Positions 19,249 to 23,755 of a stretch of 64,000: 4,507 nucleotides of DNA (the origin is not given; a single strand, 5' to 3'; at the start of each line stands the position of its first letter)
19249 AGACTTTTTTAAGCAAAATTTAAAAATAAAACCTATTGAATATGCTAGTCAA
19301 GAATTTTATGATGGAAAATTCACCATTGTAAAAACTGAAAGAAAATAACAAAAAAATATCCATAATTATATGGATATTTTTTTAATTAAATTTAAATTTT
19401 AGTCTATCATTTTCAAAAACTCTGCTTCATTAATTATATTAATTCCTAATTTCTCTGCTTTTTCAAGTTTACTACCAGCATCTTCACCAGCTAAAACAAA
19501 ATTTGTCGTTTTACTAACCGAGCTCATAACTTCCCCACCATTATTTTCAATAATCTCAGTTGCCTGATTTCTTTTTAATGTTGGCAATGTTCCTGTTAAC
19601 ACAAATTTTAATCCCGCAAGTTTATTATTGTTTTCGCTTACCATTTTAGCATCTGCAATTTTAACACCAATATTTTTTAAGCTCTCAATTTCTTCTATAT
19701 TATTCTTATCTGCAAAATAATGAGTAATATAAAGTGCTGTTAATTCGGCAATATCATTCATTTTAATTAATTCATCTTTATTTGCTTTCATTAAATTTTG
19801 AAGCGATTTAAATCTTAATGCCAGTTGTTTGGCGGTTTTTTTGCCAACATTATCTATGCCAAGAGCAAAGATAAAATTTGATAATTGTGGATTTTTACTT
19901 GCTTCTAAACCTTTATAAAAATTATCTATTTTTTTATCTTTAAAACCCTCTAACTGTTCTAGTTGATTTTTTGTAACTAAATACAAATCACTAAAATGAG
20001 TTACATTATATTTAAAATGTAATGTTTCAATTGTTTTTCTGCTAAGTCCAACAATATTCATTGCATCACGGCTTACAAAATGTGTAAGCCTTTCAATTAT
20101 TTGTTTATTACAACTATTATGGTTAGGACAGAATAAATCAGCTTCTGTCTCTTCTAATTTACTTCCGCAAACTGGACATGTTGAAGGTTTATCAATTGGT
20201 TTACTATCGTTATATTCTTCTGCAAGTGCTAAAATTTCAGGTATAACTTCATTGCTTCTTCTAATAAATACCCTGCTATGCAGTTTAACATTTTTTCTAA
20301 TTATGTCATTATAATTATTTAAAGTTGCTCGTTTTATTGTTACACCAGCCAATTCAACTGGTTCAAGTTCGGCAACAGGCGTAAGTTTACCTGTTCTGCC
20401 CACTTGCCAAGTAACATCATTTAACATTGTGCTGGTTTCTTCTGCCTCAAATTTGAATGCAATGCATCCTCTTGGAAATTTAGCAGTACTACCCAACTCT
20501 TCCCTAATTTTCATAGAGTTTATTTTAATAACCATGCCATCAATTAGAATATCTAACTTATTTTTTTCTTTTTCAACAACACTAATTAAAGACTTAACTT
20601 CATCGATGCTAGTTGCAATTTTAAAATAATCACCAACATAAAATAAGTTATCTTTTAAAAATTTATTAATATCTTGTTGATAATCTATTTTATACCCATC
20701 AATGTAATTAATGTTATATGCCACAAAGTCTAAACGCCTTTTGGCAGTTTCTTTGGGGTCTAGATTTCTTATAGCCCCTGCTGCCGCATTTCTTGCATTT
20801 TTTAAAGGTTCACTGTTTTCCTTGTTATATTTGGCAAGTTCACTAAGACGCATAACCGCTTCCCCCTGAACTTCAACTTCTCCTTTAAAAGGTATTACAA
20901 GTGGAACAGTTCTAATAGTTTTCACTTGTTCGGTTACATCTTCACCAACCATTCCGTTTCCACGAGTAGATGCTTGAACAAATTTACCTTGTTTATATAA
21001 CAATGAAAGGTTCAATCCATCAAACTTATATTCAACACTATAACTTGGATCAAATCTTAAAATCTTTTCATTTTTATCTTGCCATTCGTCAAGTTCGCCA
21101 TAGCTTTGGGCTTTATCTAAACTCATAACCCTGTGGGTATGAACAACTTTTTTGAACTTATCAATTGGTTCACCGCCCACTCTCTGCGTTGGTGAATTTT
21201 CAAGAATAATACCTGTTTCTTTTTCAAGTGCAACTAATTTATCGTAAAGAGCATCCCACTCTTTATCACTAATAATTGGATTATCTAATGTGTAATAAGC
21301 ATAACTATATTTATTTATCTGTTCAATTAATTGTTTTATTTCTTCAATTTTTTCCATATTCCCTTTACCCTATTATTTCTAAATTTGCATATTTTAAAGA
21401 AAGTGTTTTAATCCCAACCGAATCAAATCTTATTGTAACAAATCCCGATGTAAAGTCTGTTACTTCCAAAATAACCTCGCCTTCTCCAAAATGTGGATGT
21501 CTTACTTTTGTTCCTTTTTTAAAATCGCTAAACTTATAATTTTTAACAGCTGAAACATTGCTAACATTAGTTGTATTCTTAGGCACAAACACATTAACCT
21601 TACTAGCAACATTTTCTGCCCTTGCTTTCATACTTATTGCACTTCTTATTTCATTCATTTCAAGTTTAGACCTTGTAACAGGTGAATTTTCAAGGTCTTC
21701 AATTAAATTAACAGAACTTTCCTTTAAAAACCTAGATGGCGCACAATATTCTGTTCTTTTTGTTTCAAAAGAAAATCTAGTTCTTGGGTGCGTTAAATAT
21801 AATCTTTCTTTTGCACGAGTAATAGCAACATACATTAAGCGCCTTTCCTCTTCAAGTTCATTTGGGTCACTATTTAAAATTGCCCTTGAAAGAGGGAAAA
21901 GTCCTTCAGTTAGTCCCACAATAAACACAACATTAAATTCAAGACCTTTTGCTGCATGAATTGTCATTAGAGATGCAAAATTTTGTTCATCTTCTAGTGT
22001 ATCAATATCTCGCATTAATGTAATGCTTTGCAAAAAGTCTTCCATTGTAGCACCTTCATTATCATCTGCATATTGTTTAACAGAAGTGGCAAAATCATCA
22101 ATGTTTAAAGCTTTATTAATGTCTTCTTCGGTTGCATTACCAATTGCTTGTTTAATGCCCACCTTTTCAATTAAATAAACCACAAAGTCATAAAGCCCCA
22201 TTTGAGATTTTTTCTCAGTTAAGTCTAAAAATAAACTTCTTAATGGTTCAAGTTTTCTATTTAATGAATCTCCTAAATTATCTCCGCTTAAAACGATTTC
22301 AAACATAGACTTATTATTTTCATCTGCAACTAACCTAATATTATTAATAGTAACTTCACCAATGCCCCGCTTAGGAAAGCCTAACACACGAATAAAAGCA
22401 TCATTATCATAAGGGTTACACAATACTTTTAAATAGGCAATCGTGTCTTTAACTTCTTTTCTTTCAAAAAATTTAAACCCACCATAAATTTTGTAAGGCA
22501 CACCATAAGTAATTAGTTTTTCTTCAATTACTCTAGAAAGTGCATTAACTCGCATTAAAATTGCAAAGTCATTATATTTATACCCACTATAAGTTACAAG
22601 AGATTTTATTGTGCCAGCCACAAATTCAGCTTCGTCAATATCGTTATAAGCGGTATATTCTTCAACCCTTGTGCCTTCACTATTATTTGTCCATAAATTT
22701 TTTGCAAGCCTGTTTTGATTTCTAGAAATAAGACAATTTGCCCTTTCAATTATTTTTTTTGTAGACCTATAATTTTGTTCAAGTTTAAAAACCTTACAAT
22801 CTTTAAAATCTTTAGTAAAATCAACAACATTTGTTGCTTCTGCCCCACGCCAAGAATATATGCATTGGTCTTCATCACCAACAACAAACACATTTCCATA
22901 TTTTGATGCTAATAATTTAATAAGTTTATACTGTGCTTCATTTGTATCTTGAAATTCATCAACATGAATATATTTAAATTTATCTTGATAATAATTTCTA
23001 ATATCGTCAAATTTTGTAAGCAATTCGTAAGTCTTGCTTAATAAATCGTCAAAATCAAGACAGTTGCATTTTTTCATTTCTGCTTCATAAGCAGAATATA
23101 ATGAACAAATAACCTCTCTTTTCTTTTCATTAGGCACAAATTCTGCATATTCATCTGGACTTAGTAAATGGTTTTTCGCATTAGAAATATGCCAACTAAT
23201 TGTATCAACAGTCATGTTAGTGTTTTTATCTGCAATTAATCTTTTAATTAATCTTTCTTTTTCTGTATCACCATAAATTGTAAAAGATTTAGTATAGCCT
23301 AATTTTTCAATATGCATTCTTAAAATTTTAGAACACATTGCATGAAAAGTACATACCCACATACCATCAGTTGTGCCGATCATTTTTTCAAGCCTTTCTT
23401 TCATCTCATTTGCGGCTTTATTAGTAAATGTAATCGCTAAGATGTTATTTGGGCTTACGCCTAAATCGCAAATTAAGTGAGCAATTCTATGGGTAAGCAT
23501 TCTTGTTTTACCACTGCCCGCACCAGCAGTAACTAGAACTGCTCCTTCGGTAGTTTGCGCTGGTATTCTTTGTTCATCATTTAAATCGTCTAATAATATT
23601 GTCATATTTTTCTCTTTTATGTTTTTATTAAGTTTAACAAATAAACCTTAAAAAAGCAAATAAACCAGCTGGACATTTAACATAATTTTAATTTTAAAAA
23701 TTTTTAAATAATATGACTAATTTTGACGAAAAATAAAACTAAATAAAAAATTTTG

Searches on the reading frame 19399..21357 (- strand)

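Call 29: search_protein_families(library=pfam, proteins=[window:19399-21357:-], max_evalue=0.001)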
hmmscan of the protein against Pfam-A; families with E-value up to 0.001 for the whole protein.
window:19399-21357:- (652 aa): 9 families
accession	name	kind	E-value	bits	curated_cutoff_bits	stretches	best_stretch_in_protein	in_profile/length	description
PF01653.23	DNA_ligase_aden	-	1e-69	235.3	27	1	67-306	3-253/253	NAD-dependent DNA ligase adenylation domain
PF03120.22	DNA_ligase_OB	-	6.6e-28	96.8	32.9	1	310-384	2-76/79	NAD-dependent DNA ligase OB-fold domain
PF12826.13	HHH_2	-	8e-19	68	27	1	495-555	2-62/64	Helix-hairpin-helix motif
PF00533.33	BRCT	-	1.2e-15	57.9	21.3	1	577-651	3-78/78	BRCA1 C Terminus (BRCT) domain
PF22745.1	Nlig-Ia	-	1.5e-08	35.6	27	1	5-48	4-47/92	DNA ligase-like, N-terminal NAD+-binding domain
PF03119.21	DNA_ligase_ZBD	-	2.5e-07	30.9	25.8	1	393-416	1-25/27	NAD-dependent DNA ligase C4 zinc finger domain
PF12738.14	PTCB-BRCT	-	5.1e-07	30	22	1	593-643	11-60/63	twin BRCT domain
PF16589.12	BRCT_2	-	6.8e-06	26.7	27.3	1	580-643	3-66/86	BRCT domain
PF14520.12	HHH_5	-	2.4e-05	25.2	27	1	497-541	3-48/57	Helix-hairpin-helix domain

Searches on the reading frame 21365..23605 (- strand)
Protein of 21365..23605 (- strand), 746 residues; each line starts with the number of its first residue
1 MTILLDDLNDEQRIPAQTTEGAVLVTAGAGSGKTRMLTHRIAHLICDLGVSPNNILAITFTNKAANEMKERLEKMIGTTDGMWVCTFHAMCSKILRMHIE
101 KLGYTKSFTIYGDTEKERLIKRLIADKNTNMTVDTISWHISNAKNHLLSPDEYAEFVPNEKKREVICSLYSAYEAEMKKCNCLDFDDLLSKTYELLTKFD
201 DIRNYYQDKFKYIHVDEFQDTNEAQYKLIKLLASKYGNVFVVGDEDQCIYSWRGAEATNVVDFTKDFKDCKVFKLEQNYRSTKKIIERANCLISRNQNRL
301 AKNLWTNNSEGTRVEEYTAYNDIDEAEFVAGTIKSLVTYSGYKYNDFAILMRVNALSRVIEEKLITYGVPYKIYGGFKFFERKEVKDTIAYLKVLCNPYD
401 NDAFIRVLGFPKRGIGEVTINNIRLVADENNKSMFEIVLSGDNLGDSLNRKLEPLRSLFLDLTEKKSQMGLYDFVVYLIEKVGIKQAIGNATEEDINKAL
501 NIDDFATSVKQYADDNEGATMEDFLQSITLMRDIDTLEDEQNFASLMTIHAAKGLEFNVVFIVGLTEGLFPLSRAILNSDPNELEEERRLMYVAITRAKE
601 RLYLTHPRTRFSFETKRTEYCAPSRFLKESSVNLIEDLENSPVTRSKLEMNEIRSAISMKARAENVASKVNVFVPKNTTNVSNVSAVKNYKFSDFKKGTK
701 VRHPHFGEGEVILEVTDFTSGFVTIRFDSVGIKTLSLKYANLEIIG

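Call 29: search_protein_families(library=pfam, proteins=[window:21365-23605:-], max_evalue=0.001)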
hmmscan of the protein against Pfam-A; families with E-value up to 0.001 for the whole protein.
window:21365-23605:- (746 aa): 7 families
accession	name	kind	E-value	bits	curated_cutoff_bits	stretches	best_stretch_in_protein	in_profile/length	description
PF00580.27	UvrD-helicase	-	5.2e-89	299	23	1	8-268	1-271/271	UvrD/REP helicase N-terminal domain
PF13361.12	UvrD_C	-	4.3e-72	243.9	25.6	1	274-605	2-346/350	UvrD-like helicase C-terminal domain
PF13245.12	AAA_19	-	9.3e-25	87.8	25.1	1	17-251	8-132/134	AAA domain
PF13538.12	UvrD_C_2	-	1.3e-11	44.6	27.4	1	544-605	2-52/52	UvrD-like helicase C-terminal domain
PF01443.25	Viral_helicase1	-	4.3e-10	40.2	21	0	540-604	178-226/228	Viral superfamily 1 RNA helicase core domain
PF13604.12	AAA_30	-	2.3e-07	31.2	27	0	8-80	2-74/191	AAA domain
PF13173.12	AAA_14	-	0.00072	20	27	0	176-243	28-97/129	AAA domain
